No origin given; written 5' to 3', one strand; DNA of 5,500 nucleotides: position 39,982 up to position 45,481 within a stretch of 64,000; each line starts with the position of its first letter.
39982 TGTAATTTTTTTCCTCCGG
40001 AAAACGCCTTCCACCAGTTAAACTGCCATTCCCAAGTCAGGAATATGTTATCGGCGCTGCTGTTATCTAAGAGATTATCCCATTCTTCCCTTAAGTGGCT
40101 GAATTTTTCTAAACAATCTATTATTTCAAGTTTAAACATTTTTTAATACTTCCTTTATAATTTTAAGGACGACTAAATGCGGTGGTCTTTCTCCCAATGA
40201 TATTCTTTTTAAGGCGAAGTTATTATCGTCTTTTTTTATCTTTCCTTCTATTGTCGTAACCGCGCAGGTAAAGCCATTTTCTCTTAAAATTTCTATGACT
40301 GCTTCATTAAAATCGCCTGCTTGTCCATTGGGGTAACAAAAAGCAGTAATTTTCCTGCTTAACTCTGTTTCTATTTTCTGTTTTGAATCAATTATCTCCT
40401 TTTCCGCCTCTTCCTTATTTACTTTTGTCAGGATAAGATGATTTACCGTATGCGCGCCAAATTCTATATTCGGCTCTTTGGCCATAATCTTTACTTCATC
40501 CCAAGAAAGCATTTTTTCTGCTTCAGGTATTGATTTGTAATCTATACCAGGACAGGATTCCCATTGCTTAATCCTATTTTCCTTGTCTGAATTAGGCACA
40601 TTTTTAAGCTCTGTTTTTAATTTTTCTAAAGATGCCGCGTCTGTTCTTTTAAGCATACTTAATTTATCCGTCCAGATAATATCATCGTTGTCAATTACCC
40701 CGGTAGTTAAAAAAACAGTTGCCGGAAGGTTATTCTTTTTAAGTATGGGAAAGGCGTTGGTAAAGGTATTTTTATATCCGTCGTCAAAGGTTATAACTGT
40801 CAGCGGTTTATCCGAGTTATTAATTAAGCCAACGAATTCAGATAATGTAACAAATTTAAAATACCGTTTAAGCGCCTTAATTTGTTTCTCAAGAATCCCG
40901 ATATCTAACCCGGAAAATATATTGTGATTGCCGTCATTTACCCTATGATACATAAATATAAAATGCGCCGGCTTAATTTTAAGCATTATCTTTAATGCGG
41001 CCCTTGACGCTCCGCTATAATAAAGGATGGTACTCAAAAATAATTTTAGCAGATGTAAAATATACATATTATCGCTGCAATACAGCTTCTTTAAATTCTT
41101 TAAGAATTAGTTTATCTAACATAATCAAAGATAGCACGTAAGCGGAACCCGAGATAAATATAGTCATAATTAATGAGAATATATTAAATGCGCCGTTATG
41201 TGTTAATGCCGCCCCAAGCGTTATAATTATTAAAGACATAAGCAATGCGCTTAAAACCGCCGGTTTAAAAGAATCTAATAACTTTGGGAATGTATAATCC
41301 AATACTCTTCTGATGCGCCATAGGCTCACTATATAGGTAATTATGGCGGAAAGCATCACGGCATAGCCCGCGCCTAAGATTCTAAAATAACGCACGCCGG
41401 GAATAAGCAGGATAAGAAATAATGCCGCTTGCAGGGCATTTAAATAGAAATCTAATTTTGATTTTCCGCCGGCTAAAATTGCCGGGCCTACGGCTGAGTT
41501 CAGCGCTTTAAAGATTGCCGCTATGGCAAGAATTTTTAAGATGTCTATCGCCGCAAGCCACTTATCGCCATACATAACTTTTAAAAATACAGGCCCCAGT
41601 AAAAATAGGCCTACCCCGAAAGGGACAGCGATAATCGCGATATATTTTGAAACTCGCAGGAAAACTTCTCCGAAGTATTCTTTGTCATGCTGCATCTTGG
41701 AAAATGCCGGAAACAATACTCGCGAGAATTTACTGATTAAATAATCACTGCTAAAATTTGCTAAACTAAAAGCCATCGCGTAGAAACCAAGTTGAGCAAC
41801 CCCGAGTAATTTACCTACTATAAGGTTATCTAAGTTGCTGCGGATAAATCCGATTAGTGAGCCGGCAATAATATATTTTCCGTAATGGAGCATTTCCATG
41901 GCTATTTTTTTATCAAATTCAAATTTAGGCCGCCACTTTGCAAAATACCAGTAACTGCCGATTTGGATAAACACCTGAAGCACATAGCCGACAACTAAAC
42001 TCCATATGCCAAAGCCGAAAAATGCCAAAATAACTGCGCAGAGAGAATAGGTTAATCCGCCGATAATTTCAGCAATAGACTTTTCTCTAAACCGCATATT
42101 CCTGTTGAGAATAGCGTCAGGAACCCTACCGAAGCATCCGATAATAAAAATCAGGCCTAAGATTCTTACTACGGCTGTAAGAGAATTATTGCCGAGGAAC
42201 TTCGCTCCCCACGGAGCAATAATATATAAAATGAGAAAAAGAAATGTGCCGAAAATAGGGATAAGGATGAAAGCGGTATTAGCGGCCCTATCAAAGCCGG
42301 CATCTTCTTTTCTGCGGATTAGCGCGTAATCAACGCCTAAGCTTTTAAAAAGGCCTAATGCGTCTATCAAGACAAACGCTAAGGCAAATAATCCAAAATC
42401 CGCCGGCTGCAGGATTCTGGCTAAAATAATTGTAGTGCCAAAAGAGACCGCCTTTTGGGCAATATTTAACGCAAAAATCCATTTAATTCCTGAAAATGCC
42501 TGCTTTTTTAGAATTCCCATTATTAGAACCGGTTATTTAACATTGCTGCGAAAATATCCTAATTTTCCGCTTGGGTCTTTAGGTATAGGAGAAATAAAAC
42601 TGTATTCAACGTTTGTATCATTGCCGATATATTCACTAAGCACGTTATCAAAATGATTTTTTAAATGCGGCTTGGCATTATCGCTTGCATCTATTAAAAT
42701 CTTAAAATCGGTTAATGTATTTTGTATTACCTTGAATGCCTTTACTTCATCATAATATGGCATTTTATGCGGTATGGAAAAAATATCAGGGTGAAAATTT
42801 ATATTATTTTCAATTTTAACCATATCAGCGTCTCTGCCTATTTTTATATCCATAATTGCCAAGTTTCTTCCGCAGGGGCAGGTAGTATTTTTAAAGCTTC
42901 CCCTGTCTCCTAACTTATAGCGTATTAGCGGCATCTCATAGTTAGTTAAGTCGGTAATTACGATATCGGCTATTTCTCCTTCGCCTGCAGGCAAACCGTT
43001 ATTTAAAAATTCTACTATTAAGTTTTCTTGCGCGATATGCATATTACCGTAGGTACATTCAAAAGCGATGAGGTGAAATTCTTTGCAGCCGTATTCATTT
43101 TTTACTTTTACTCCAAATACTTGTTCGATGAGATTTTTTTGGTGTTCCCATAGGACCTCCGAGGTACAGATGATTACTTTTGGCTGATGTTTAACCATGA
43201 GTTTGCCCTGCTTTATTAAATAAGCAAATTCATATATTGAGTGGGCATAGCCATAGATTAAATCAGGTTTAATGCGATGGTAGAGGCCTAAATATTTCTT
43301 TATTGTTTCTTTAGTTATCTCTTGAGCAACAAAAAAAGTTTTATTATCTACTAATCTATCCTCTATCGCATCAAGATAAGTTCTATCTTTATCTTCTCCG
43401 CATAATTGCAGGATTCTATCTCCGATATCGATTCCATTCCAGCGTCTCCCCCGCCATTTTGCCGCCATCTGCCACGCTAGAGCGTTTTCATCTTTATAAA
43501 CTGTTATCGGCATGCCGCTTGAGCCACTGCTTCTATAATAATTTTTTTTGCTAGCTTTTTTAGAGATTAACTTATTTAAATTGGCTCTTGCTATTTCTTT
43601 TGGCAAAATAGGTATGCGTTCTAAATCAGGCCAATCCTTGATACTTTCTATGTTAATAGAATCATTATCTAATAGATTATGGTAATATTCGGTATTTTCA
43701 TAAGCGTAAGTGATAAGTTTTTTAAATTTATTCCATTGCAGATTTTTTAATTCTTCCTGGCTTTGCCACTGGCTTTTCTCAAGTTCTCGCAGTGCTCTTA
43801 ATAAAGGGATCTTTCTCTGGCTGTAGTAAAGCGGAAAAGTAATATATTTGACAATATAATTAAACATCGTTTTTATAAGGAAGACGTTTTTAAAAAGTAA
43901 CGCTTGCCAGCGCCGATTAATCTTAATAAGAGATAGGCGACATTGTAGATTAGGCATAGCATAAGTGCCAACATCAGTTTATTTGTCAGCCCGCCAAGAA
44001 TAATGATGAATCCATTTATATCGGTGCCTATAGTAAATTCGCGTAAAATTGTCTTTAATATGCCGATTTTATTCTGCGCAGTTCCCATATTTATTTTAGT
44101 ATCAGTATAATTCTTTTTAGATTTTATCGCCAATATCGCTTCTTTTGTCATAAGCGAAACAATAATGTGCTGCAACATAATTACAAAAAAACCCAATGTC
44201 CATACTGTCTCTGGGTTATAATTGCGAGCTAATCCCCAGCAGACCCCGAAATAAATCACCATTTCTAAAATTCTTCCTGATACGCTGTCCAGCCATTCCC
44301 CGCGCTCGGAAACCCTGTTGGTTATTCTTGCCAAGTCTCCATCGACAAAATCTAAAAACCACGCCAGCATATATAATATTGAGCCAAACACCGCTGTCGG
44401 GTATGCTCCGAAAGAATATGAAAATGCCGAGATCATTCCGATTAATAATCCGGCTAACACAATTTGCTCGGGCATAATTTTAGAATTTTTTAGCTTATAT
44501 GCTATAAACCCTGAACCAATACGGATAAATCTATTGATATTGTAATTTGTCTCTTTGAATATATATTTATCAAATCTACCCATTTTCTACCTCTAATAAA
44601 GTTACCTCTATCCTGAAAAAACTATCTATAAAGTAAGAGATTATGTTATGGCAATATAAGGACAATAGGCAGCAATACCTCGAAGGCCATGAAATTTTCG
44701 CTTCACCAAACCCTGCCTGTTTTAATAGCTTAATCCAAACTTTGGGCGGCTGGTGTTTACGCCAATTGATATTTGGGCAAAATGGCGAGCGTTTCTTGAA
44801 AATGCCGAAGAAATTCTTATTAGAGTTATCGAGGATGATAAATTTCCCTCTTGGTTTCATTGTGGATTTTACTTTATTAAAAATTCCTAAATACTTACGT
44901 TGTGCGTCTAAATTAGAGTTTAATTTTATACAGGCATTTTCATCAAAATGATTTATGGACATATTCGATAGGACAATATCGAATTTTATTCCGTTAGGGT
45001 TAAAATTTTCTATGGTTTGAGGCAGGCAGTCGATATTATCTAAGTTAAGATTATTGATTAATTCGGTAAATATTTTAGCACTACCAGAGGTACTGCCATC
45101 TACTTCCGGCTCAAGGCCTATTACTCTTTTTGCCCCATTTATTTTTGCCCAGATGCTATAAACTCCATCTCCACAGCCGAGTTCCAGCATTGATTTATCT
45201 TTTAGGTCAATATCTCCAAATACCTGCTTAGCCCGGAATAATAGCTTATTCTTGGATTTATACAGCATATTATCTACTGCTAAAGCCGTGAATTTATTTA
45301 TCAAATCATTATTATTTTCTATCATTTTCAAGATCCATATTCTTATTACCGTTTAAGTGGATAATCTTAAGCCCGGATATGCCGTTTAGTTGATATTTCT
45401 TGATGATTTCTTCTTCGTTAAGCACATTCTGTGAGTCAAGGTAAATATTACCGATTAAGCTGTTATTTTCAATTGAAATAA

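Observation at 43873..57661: CDP-alcohol route: two CDP-alcohol phosphotransferase-family membrane proteins and an IspD/TarI-like cytidylyltransferase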

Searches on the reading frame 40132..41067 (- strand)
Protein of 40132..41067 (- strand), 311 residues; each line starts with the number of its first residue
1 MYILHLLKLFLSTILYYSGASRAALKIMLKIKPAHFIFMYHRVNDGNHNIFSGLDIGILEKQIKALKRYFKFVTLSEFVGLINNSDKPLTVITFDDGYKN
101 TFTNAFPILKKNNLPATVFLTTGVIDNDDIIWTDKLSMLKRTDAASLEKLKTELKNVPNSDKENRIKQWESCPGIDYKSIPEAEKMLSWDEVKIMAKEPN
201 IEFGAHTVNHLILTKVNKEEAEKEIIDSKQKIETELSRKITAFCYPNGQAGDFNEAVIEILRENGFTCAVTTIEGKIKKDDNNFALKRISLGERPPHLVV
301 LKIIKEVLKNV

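Call 6: search_protein_families(library=pfam, proteins=[window:40132-41067:-], max_evalue=0.01)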
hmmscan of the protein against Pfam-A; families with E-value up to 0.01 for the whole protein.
window:40132-41067:- (311 aa): 1 family
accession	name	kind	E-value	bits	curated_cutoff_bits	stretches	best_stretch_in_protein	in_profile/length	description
PF01522.26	Polysacc_deac_1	-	2.2e-25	89.4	23.1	1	84-268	3-123/124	Polysaccharide deacetylase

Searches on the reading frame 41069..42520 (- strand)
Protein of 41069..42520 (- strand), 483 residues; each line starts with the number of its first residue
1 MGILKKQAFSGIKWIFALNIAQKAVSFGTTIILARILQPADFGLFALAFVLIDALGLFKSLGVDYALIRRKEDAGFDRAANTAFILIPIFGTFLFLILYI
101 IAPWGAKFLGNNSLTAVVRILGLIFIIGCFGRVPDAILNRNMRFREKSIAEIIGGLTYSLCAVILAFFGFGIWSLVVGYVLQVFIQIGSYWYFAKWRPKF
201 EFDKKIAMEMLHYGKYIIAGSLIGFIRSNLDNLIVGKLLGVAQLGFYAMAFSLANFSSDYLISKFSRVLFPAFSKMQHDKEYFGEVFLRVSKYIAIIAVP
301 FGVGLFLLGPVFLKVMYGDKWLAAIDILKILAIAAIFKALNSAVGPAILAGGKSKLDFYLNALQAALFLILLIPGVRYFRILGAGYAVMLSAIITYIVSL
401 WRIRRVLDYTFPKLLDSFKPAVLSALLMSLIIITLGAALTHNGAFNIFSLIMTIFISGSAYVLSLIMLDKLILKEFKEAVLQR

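Call 6: search_protein_families(library=pfam, proteins=[window:41069-42520:-], max_evalue=0.01)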
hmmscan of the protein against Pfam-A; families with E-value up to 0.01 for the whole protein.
window:41069-42520:- (483 aa): 2 families
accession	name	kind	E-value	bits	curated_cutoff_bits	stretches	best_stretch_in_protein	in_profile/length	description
PF13440.11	Polysacc_synt_3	-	6e-78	262.5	23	1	32-325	1-292/293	Polysaccharide biosynthesis protein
PF01943.22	Polysacc_synt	-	1.4e-35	123.5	28.2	1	11-277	4-274/274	Polysaccharide biosynthesis protein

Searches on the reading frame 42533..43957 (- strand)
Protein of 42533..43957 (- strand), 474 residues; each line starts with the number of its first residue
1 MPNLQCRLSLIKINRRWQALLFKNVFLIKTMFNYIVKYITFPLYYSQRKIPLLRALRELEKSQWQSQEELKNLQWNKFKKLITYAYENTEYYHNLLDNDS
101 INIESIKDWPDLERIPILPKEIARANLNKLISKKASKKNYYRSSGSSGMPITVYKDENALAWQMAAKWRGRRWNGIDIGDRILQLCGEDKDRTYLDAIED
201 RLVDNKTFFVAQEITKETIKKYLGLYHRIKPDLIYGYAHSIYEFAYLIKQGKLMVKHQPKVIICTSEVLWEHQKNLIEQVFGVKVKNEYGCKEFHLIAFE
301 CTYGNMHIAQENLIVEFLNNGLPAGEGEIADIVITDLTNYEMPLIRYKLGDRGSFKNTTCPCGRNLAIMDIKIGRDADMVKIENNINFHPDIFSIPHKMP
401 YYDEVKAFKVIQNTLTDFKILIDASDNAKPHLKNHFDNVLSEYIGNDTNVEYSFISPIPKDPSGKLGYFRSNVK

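Call 4: search_protein_families(library=pfam, proteins=[window:42533-43957:-], max_evalue=0.01)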
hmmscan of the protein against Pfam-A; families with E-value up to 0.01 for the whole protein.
window:42533-43957:- (474 aa): 0 families

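Call 7: search_protein_families(library=ncbifam, proteins=[window:42533-43957:-], max_evalue=0.001)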
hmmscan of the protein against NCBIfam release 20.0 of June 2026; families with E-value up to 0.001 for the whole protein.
window:42533-43957:- (474 aa): 7 families
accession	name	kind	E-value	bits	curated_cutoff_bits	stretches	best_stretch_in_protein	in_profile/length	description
NF045666.1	DVU1553_fam_AMP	equivalog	5.8e-32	111.1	300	1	62-375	15-330/331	DVU_1553 family AMP-dependent CoA ligase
NF053551.1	FlxY_rubin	equivalog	2.2e-31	109.1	520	2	275-429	220-375/424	flexirubin biosynthesis putative acyl-CoA ligase FlxY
NF041878.1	paak_haloarch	equivalog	4.8e-25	88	700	1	62-391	5-339/427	phenylacetate--CoA ligase PaaK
TIGR02304.1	aden_form_hyp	equivalog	9e-20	71.1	251.9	1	217-454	174-408/430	F390 synthetase-related protein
TIGR02155.1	PA_CoA_ligase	equivalog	1.5e-18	66.6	646.3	1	66-391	4-331/422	phenylacetate--CoA ligase PaaK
NF041217.1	BagE_FevW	exception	3.2e-15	56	800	1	266-371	201-307/424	bagremycin/ferroverdin synthetase BagE/FevW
TIGR03335.1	F390_ftsA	equivalog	4e-11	42.3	458.7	1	67-389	11-346/445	coenzyme F390 synthetase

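Call 77: search_protein_families(library=pfam, proteins=[window:42533-43867:-], max_evalue=1)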
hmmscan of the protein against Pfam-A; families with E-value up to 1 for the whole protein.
window:42533-43867:- (444 aa): 0 families

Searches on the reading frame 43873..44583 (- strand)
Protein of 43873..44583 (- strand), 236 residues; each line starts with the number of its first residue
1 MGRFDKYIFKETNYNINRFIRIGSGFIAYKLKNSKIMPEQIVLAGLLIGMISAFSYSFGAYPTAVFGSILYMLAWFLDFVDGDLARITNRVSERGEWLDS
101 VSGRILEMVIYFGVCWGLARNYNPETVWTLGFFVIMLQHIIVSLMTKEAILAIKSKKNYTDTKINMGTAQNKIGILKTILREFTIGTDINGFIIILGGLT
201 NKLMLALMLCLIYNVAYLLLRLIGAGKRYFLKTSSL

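Call 4: search_protein_families(library=pfam, proteins=[window:43873-44583:-], max_evalue=0.01)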
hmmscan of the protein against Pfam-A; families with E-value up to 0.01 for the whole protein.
window:43873-44583:- (236 aa): 1 family
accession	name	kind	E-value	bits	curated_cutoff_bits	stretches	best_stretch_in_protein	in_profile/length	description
PF01066.26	CDP-OH_P_transf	-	4.3e-10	40.6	22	1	37-150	3-107/152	CDP-alcohol phosphatidyltransferase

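Call 7: search_protein_families(library=ncbifam, proteins=[window:43873-44583:-], max_evalue=0.001)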
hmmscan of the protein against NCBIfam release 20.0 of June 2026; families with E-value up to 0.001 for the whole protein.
window:43873-44583:- (236 aa): 7 families
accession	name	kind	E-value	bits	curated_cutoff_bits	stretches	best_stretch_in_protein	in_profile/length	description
NF040950.1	archin_ph_syn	equivalog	1.5e-16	60.8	180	1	27-124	15-110/191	archaetidylinositol phosphate synthase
NF041135.1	IPPtranDIPPsyn_Thcocales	equivalog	1.3e-11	44.2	580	1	24-161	239-367/419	bifunctional L-myo-inositol-1-phosphate cytidylyltransferase/CDP-L-myo-inositol myo-inositolphosphotransferase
NF045883.1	PIPSynth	equivalog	1.4e-09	37.9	170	1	27-144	14-129/197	phosphatidylinositol phosphate synthase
NF052561.1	PIPSynBT1523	equivalog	4e-08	33.3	350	1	34-157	23-152/232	hypothetical protein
TIGR00473.1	pssA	equivalog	2.3e-06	27.8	107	1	47-117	6-68/153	CDP-diacylglycerol--serine O-phosphatidyltransferase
TIGR00560.1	pgsA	equivalog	5.8e-05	23.7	109.1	1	51-187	20-138/183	CDP-diacylglycerol--glycerol-3-phosphate 3-phosphatidyltransferase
NF053678.1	ClpnSynClsA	equivalog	0.00015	22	240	1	60-116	26-82/180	cardiolipin synthase ClsA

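Call 47: find_homologous_proteins(query=window:43873-44583:-, max_evalue=0.00001)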
Query window:43873-44583:- (236 aa): 7 proteins with E <= 0.00001 among 578 candidates.
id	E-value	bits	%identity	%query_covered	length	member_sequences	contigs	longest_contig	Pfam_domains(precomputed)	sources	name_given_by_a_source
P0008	6.4e-149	512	100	100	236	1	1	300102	PF01066.27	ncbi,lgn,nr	ncbi:MAG: CDP-alcohol phosphatidyltransferase family protein [Candidatus Omnitrophota bacterium]|nr:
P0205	4.0e-91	323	66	99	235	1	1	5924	PF01066.27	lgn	-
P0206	5.9e-80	286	60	97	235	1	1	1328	PF01066.27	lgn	-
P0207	1.9e-74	268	54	97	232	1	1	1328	PF01066.27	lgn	-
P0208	1.6e-73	265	57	92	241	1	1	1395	PF01066.27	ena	-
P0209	6.1e-71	257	53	99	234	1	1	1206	PF01066.27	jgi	jgi:phosphatidylglycerophosphate synthase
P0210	3.9e-66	241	55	92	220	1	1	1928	PF01066.27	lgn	-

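Call 48: find_encoding_contigs(protein=P0205, flank=10000, max_places=3)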
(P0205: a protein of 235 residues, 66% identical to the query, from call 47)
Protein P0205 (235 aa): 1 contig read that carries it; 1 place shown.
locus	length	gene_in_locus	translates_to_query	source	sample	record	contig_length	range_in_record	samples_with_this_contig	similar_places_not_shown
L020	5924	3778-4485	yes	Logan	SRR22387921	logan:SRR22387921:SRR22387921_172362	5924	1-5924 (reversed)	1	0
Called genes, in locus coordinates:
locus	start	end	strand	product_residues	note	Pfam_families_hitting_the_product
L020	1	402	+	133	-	?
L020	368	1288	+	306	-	PF00535:Glycos_transf_2, PF10111:Glyco_tranf_2_2, PF13641:Glyco_tranf_2_3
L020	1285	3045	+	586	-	PF00583:Acetyltransf_1, PF13508:Acetyltransf_7 (weak), PF13673:Acetyltransf_10 (weak)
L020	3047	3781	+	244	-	PF13489:Methyltransf_23, PF13847:Methyltransf_31 (weak), PF08241:Methyltransf_11 (faint)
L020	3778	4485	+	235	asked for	PF01066:CDP-OH_P_transf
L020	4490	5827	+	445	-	PF27533:CapK_C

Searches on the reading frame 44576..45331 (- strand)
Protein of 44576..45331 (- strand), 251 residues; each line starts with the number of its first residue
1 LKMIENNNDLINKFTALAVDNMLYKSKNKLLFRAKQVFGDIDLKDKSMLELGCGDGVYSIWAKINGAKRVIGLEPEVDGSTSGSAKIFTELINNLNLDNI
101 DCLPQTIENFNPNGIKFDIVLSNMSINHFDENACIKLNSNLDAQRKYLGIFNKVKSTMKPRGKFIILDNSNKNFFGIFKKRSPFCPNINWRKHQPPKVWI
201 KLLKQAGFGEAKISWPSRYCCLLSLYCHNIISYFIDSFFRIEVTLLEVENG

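Call 4: search_protein_families(library=pfam, proteins=[window:44576-45331:-], max_evalue=0.01)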
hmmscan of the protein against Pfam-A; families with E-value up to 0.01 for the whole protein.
window:44576-45331:- (251 aa): 9 families
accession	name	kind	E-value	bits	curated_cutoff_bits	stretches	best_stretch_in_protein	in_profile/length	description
PF13489.12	Methyltransf_23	-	1.1e-07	32.2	27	1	30-168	8-118/164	Methyltransferase domain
PF13847.12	Methyltransf_31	-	6.3e-07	29.6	27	1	44-183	3-127/145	Methyltransferase domain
PF13649.12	Methyltransf_25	-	1.2e-05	26.3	27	1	49-134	2-82/97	Methyltransferase domain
PF08003.17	Methyltransf_9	-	4.7e-05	23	23.8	1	41-126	111-192/315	Protein of unknown function (DUF1698)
PF08241.18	Methyltransf_11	-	5.9e-05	24.1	21.2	1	49-131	1-75/95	Methyltransferase domain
PF06325.19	PrmA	-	0.0044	17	22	1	41-124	158-234/296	Ribosomal protein L11 methyltransferase (PrmA)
PF02390.23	Methyltransf_4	-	0.0054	16.7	24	1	46-111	3-69/173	Putative methyltransferase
PF03848.20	TehB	-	0.006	16.5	20.4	1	44-158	30-136/193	Tellurite resistance protein TehB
PF08242.18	Methyltransf_12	-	0.0075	17.4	30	0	49-131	1-79/98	Methyltransferase domain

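Call 7: search_protein_families(library=ncbifam, proteins=[window:44576-45331:-], max_evalue=0.001)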
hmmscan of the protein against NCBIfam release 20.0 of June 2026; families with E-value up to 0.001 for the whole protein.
window:44576-45331:- (251 aa): 7 families
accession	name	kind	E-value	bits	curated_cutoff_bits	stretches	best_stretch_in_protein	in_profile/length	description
TIGR00452.1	TIGR00452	equivalog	2.1e-07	30.1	275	1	42-123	115-191/316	tRNA 5-methoxyuridine(34)/uridine 5-oxyacetic acid(34) synthase CmoB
NF001785.0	PRK00517.2-2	equivalog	2.9e-06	26.7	188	1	39-127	140-222/282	50S ribosomal protein L11 methyltransferase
TIGR00406.1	prmA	equivalog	4.1e-06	26.4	183.15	1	37-124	152-233/288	50S ribosomal protein L11 methyltransferase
NF011650.0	PRK15068.1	equivalog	7.8e-06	25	209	1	41-122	118-196/324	tRNA 5-methoxyuridine(34)/uridine 5-oxyacetic acid(34) synthase CmoB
TIGR04290.1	meth_Rta_06860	hypoth_equivalog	0.00038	20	300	1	42-121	47-120/226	TIGR04290 family methyltransferase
NF041536.1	ArsM_DUF2284_UU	exception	0.00056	18.4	575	1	44-134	76-163/459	arsenite methyltransferase/DUF2284 domain selenoprotein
TIGR01983.1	UbiG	equivalog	0.001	18.5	102.95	0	34-133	45-133/228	bifunctional 2-polyprenyl-6-hydroxyphenol methylase/3-demethylubiquinol 3-O-methyltransferase UbiG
